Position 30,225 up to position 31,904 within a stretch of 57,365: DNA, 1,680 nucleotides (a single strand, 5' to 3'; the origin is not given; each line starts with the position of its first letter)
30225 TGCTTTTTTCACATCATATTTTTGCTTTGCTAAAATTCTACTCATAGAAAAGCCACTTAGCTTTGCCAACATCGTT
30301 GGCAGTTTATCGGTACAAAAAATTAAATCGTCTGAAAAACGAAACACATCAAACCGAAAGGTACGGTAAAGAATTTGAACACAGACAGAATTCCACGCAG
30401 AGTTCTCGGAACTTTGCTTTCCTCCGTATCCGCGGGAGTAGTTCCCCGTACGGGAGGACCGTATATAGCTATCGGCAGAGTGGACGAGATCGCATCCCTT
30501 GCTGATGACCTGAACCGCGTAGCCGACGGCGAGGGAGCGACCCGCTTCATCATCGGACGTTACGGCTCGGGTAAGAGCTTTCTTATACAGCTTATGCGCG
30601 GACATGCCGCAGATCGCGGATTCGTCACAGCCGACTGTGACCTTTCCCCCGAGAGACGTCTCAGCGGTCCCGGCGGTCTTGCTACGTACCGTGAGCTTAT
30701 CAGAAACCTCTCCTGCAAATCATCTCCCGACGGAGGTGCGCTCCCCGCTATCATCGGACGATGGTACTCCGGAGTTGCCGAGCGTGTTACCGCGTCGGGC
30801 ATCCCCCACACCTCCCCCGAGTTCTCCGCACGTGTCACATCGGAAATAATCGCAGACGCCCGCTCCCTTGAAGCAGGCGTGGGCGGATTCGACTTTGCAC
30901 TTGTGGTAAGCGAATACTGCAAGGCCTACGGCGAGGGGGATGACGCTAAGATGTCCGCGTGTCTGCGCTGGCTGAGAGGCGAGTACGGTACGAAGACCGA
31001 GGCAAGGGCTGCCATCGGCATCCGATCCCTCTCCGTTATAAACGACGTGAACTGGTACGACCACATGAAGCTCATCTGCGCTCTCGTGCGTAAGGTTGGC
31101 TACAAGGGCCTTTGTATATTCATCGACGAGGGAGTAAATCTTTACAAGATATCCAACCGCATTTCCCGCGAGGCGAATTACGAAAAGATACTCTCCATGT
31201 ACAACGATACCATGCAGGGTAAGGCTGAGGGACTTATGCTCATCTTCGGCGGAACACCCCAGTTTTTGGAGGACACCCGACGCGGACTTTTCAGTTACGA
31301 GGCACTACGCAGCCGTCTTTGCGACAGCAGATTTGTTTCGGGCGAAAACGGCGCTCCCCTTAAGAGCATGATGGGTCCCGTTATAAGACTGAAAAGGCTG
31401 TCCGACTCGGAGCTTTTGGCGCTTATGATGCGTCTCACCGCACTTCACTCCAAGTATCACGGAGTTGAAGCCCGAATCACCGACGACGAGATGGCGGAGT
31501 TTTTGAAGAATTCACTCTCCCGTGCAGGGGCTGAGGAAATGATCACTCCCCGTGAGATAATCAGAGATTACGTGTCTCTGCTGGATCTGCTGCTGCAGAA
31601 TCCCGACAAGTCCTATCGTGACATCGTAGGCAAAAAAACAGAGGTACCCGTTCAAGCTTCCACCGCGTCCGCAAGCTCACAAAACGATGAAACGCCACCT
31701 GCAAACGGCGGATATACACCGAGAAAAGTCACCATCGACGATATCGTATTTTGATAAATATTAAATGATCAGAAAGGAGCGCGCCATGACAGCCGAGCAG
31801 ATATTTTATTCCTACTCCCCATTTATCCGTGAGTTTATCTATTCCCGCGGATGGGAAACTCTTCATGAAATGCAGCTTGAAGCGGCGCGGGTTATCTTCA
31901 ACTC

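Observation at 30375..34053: Orphan BrxD-like ATPase + Lhr-like helicase pair without BREX or Shango partners: candidate minimal defence or DNA-processing system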

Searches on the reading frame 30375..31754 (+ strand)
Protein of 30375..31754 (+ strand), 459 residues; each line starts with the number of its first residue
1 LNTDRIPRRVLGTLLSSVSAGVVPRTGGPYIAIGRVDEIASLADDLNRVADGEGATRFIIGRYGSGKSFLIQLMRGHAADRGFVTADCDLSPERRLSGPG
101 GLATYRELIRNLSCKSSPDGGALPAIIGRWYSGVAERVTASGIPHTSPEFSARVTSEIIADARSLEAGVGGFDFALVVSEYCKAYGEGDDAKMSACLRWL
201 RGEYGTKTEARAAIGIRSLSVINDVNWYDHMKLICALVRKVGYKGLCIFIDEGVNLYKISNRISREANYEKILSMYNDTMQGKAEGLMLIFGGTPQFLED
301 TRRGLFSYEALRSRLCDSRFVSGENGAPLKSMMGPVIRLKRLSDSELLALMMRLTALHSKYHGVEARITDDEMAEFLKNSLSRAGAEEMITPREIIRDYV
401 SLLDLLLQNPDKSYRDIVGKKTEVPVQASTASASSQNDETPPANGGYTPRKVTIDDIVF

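Call 6: search_protein_families(library=pfam, proteins=[window:30375-31754:+], max_evalue=0.1)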
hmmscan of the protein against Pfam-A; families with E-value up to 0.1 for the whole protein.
window:30375-31754:+ (459 aa): 4 families
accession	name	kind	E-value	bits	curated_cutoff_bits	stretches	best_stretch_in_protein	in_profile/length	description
PF10923.14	BrxC_BrxD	-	3.8e-142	474.5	22.2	1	6-420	1-412/414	BREX system ATP-binding protein BrxC/D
PF13191.12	AAA_16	-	2.3e-08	35.2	32.6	1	33-132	3-103/167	AAA ATPase domain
PF13401.12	AAA_22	-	0.0069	17.1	27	0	58-90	9-43/130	AAA domain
PF00005.33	ABC_tran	-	0.063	14.3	25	0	53-86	10-44/137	ABC transporter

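Call 7: search_protein_families(library=padloc, proteins=[window:30375-31754:+], max_evalue=0.1)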
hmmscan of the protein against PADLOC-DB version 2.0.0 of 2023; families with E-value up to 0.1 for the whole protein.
window:30375-31754:+ (459 aa): 3 families
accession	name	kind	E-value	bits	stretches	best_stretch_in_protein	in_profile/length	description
PDLC03959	SngB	-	2.2e-154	512.7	1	1-427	1-419/439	-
PDLC02494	BrxD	-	1.6e-47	160.7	1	12-412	10-404/440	BrxD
PDLC02361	PifA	-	0.0035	14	0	41-76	27-62/720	PifA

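Call 8: search_protein_families(library=ncbifam, proteins=[window:30375-31754:+], max_evalue=0.1)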
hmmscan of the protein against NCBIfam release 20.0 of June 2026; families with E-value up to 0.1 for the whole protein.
window:30375-31754:+ (459 aa): 5 families
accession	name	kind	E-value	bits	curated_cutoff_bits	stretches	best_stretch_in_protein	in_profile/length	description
NF033438.1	BREX_BrxD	equivalog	1.7e-47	162.4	350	1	14-411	8-399/423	BREX system ATP-binding protein BrxD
TIGR01959.1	nuoF_fam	equivalog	0.0082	14.6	558.65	1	170-278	150-258/410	NADH-quinone oxidoreductase subunit NuoF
NF047389.1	ATPase_Sll1717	subfamily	0.054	12.6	75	0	48-83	25-57/454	P-loop ATPase, Sll1717 family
TIGR03903.1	TOMM_kin_cyc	equivalog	0.08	10.7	705.75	0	32-95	483-546/1267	TOMM system kinase/cyclase fusion protein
TIGR04521.1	ECF_ATPase_2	equivalog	0.093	11.8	330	0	54-76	31-53/279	energy-coupling factor transporter ATPase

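Call 9: find_homologous_proteins(query=window:30375-31754:+, max_evalue=1e-10)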
Query window:30375-31754:+ (459 aa): 8000 proteins with E <= 1e-10 among 8000 candidates; the best 120 are listed.
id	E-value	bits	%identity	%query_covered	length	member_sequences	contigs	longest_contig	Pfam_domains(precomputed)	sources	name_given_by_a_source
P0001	2.0e-296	1001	97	100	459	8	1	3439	PF10923.15,PF13191.13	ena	-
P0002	1.1e-292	988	96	100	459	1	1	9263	PF10923.15,PF13191.13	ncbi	-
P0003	6.5e-292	986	96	100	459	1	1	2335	PF10923.15,PF13191.13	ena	-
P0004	6.8e-291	982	96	100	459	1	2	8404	PF10923.15,PF13191.13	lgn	-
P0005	1.4e-290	981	96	100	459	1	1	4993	PF10923.15,PF13191.13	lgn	-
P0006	2.5e-288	974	95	100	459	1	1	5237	PF10923.15,PF13191.13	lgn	-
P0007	2.0e-287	971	95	100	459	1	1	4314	PF10923.15,PF13191.13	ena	-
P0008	6.0e-287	969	94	100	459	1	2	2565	PF10923.15,PF13191.13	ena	-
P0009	4.2e-280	947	92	100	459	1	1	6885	PF10923.15,PF13191.13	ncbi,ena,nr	ncbi:MAG: ATP-binding protein [Clostridia bacterium]|nr:ATP-binding protein [Clostridia bacterium]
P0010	3.2e-254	862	83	100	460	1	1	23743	PF10923.15,PF13191.13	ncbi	-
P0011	1.4e-252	856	84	100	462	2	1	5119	PF10923.15,PF13191.13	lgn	-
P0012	1.9e-244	829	80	100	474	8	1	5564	PF10923.15,PF13191.13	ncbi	-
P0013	8.3e-240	814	80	100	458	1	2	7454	PF10923.15,PF13191.13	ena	-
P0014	4.0e-237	805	78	100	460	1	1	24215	PF10923.15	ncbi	-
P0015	6.7e-234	795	78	100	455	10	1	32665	PF10923.15,PF13191.13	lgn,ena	-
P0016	6.1e-233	792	77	100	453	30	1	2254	PF10923.15,PF13191.13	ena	-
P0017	3.3e-232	789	77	100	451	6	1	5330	PF10923.15,PF13191.13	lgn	-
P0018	5.6e-232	788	78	100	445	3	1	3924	PF10923.15,PF13191.13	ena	-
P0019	1.1e-231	787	78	98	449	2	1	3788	PF10923.15,PF13191.13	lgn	-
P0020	1.3e-231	787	77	100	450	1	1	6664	PF10923.15,PF13191.13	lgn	-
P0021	1.1e-230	784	76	100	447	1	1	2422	PF10923.15,PF13191.13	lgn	-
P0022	3.8e-230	782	77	100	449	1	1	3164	PF10923.15,PF13191.13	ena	-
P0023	1.7e-229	780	75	100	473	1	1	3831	PF10923.15,PF13191.13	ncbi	-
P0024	2.1e-226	770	76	100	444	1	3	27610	PF10923.15,PF13191.13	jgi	-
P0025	1.6e-224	764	76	100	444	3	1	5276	PF10923.15,PF13191.13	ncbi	-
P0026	1.9e-220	750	72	100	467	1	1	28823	PF10923.15,PF13191.13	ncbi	-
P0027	9.5e-218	741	73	100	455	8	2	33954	PF10923.15,PF13191.13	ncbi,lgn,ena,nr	ncbi:MAG: DUF2791 family P-loop domain-containing protein [Clostridiales bacterium]|nr:DUF2791 famil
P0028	3.0e-208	710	68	100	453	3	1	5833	PF10923.15,PF13191.13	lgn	-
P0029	4.8e-206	703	68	100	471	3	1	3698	PF10923.15,PF13191.13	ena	-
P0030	1.0e-205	702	66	100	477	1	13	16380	PF10923.15,PF13191.13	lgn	-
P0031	4.2e-205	700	69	100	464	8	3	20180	PF10923.15,PF13191.13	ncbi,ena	-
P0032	2.3e-203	694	67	100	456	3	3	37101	PF10923.15,PF13191.13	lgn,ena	-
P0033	2.8e-203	694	68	100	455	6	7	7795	PF10923.15,PF13191.13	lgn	-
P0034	6.2e-199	679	65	100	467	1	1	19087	PF10923.15,PF13191.13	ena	-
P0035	6.5e-198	676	71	93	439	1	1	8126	PF10923.15,PF13191.13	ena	-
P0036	8.2e-198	676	70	93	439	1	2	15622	PF10923.15,PF13191.13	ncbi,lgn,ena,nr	ncbi:MAG: ATP-binding protein [Clostridia bacterium]|nr:ATP-binding protein [Clostridia bacterium]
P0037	1.7e-196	671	69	93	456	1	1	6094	PF10923.15,PF13191.13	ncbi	-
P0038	3.7e-196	670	70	93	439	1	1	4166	PF10923.15,PF13191.13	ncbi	-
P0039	7.2e-196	669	66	100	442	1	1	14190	PF10923.15,PF13191.13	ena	-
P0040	1.3e-195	668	66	100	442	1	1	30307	PF10923.15,PF13191.13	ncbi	-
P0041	1.5e-195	668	66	100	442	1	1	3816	PF10923.15,PF13191.13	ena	-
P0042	3.5e-195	667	66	100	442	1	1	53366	PF10923.15,PF13191.13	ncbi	-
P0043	3.8e-195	667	68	100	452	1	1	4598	PF10923.15,PF13191.13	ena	-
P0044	7.3e-195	666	65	100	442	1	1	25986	PF10923.15,PF13191.13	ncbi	-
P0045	9.6e-195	666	66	100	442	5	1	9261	PF10923.15,PF13191.13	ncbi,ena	-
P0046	8.0e-194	663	65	100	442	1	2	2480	PF10923.15,PF13191.13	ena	-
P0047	1.2e-193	662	67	100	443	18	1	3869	PF10923.15,PF13191.13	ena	-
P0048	1.6e-193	662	66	95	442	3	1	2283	PF10923.15,PF13191.13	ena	-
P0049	1.3e-192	659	65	100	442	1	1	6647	PF10923.15,PF13191.13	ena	-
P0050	2.6e-191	654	65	100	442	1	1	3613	PF10923.15,PF13191.13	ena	-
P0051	4.9e-191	653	64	100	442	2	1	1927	PF10923.15,PF13191.13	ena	-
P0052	5.7e-190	650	65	100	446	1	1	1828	PF10923.15,PF13191.13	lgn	-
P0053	1.3e-188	645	64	100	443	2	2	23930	PF10923.15,PF13191.13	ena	-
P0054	1.6e-188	645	63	100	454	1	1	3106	PF10923.15,PF13191.13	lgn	-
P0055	1.0e-187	642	64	100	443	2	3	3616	PF10923.15,PF13191.13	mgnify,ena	mgnify:CR=1 FL=1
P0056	2.2e-187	641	64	100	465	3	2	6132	PF10923.15,PF13191.13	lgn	-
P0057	2.9e-187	641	87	72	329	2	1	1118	PF10923.15,PF13191.13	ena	-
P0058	3.7e-187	641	63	99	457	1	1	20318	PF10923.15,PF13191.13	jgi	-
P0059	5.0e-187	640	65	99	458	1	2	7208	PF10923.15,PF13191.13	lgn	-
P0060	9.8e-187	639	65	98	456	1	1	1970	PF10923.15,PF13191.13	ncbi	-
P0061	1.2e-186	639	64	100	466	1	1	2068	PF10923.15,PF13191.13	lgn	-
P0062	1.2e-186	639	64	100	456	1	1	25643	PF10923.15,PF13191.13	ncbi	-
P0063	1.3e-186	639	64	99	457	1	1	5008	PF10923.15,PF13191.13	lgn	-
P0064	6.1e-186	637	64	100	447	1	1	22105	PF10923.15,PF13191.13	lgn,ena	-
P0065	9.1e-186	636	64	100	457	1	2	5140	PF10923.15,PF13191.13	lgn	-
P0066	1.1e-185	636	62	100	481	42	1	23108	PF10923.15,PF13191.13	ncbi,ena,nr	ncbi:MAG: ATP-binding protein [Clostridia bacterium]|nr:ATP-binding protein [Clostridia bacterium]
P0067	1.3e-185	635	64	99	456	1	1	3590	PF10923.15,PF13191.13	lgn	-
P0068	2.0e-185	635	64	99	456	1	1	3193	PF10923.15,PF13191.13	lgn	-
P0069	3.1e-185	634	63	100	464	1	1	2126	PF10923.15,PF13191.13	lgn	-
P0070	3.6e-185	634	64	99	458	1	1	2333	PF10923.15,PF13191.13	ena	-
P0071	5.0e-185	634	63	99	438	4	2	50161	PF10923.15,PF13191.13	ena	-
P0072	7.3e-185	633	65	100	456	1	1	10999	PF10923.15,PF13191.13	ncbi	-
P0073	9.1e-185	633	65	98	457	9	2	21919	PF10923.15,PF13191.13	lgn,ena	-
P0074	1.1e-184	633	64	100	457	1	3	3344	PF10923.15,PF13191.13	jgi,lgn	-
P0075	1.2e-184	632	65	99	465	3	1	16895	PF10923.15,PF13191.13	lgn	-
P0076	1.4e-184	632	67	93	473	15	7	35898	PF10923.15,PF13191.13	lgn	-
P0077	1.4e-184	632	62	100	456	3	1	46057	PF10923.15,PF13191.13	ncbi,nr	ncbi:MAG: biotin carboxylase [Ruminococcaceae bacterium]|nr:biotin carboxylase [Oscillospiraceae bac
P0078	1.6e-184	632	64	100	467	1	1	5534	PF10923.15,PF13191.13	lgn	-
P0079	1.7e-184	632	64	100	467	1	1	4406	PF10923.15,PF13191.13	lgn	-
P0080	1.9e-184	632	63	99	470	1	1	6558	PF10923.15,PF13191.13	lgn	-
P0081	1.9e-184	632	63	99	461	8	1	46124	PF10923.15,PF13191.13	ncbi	-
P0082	1.9e-184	632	63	100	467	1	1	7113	PF10923.15,PF13191.13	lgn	-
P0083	2.0e-184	632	63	100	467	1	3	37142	PF10923.15,PF13191.13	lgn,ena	-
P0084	2.0e-184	632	63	100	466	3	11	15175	PF10923.15,PF13191.13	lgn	-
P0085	2.5e-184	631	63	100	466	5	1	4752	PF10923.15,PF13191.13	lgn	-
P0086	2.9e-184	631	63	99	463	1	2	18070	PF10923.15,PF13191.13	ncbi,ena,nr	ncbi:MAG: ATP-binding protein [Clostridia bacterium]|nr:ATP-binding protein [Clostridia bacterium]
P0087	2.9e-184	631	63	99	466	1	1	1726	PF10923.15,PF13191.13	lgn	-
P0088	3.3e-184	631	63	100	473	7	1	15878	PF10923.15,PF13191.13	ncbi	-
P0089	5.6e-184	630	64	99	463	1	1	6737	PF10923.15,PF13191.13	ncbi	-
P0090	5.9e-184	630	63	100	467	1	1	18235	PF10923.15,PF13191.13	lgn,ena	-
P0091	7.2e-184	630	62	100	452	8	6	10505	PF10923.15,PF13191.13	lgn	-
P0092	8.4e-184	630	62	100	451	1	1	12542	PF10923.15,PF13191.13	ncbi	-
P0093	8.6e-184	630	67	92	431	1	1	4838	PF10923.15,PF13191.13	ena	-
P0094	9.0e-184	629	63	99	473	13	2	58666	PF10923.15,PF13191.13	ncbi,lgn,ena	-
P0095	1.4e-183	629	63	100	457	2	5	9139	PF10923.15,PF13191.13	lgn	-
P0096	1.5e-183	629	61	100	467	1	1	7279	PF10923.15,PF13191.13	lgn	-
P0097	1.6e-183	629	64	99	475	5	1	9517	PF10923.15,PF13191.13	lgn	-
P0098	2.0e-183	628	63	100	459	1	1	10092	PF10923.15,PF13191.13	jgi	-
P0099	2.4e-183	628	63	99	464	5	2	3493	PF10923.15,PF13191.13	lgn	-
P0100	2.5e-183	628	64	99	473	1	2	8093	PF10923.15,PF13191.13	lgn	-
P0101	2.6e-183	628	62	100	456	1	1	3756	PF10923.15,PF13191.13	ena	-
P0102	2.6e-183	628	62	100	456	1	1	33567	PF10923.15,PF13191.13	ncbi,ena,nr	ncbi:MAG: ATP-binding protein [Clostridia bacterium]|nr:ATP-binding protein [Clostridia bacterium]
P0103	3.0e-183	628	64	99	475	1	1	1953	PF10923.15,PF13191.13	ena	-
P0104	3.3e-183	628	64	99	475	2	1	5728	PF10923.15,PF13191.13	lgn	-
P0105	3.6e-183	627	63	100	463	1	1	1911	PF10923.15,PF13191.13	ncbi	-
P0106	3.6e-183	627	62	100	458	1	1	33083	PF10923.15,PF13191.13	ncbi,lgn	-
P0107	4.1e-183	627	63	100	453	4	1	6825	PF10923.15,PF13191.13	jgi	-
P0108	6.1e-183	627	62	100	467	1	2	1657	PF10923.15,PF13191.13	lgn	-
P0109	6.3e-183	627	63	99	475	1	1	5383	PF10923.15,PF13191.13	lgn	-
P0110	6.6e-183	627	63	100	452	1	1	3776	PF10923.15,PF13191.13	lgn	-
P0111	7.3e-183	626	64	100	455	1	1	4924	PF10923.15,PF13191.13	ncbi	-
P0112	7.6e-183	626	64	100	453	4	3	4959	PF10923.15,PF13191.13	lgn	-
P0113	7.6e-183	626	63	100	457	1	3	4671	PF10923.15,PF13191.13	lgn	-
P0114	8.2e-183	626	63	100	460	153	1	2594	PF10923.15,PF13191.13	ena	-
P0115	8.9e-183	626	62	99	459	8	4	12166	PF10923.15,PF13191.13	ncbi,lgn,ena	-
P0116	1.1e-182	626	63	99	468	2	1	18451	PF10923.15,PF13191.13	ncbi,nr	ncbi:MAG: ATP-binding protein [Clostridia bacterium]|nr:ATP-binding protein [Clostridia bacterium]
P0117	1.3e-182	626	62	99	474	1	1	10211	PF10923.15,PF13191.13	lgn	-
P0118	2.0e-182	625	64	99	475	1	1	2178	PF10923.15,PF13191.13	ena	-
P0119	2.0e-182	625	61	99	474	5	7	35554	PF10923.15,PF13191.13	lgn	-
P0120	2.7e-182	625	62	100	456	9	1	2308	PF10923.15,PF13191.13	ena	-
